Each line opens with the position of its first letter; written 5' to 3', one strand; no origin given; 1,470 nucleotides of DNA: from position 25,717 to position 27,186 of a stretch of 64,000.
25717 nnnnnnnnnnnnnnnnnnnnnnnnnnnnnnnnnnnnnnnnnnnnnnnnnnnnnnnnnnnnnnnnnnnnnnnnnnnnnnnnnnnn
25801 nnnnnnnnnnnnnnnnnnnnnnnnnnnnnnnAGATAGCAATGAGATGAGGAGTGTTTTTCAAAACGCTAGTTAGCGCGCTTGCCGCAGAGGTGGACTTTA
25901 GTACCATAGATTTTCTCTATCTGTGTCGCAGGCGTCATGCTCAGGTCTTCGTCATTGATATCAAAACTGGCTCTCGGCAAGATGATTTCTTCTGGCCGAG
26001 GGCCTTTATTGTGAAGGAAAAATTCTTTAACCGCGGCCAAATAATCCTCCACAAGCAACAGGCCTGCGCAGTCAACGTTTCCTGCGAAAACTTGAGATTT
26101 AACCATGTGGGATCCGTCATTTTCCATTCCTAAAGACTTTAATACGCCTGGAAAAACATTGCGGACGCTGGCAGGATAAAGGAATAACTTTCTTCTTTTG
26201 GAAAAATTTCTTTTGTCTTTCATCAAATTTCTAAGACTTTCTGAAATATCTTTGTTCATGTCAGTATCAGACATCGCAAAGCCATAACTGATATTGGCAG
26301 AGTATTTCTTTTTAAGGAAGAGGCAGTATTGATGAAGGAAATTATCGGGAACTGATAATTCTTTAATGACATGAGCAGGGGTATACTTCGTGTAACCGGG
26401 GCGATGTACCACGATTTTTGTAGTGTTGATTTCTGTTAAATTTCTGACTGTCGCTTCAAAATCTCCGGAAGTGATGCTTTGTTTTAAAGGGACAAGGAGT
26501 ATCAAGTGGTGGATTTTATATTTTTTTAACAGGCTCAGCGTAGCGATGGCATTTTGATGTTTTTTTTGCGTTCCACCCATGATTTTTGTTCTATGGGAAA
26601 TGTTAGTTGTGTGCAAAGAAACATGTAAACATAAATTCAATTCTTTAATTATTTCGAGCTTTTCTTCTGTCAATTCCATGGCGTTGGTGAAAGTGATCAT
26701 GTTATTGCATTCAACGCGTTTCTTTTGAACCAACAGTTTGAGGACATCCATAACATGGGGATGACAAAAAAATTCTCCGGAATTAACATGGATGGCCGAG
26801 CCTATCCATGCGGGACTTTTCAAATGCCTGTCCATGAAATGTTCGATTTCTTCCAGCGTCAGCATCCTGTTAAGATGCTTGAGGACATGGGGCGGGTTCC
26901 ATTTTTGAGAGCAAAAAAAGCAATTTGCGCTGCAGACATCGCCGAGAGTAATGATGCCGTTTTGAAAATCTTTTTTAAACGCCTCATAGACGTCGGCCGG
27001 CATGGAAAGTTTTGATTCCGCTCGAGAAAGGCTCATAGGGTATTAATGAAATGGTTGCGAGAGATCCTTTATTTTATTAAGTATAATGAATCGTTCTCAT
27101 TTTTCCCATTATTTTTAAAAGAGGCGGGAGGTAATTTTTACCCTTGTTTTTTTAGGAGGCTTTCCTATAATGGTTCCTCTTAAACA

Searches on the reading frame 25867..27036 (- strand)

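Call 25: search_protein_families(library=ncbifam, proteins=[window:25867-27036:-], max_evalue=1)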
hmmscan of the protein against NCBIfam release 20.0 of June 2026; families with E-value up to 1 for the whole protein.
window:25867-27036:- (389 aa): 8 families
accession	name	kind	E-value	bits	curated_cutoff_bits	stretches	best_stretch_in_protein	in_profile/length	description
TIGR02666.1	moaA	equivalog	1e-06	28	284.05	1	29-175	14-155/336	GTP 3',8-cyclase MoaA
NF038283.1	viperin_w_prok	equivalog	1.2e-05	24.6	180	1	33-164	10-137/281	viperin family antiviral radical SAM protein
NF041300.1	rSAM_mat_DarW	exception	0.0022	16.9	650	1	115-207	128-220/415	radical SAM/SPASM peptide maturase DarW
TIGR02668.1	moaA_archaeal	equivalog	0.0063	15.5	325.25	1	17-165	2-138/303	GTP 3',8-cyclase MoaA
NF010308.0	PRK13745.1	equivalog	0.0095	14.9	484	1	17-176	6-168/412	anaerobic sulfatase-maturation protein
TIGR04269.1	SAM_SPASM_FxsB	subfamily_domain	0.023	13.8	370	1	113-178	96-162/363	FxsB family cyclophane-forming radical SAM/SPASM peptide maturase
NF038332.1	rSAM_rare_HxsC4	exception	0.057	12.6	500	1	29-146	18-127/335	radical SAM protein HxsC4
NF033640.1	N_Twi_rSAM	subfamily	0.29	10.2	170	1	29-141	115-239/398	twitch domain-containing radical SAM protein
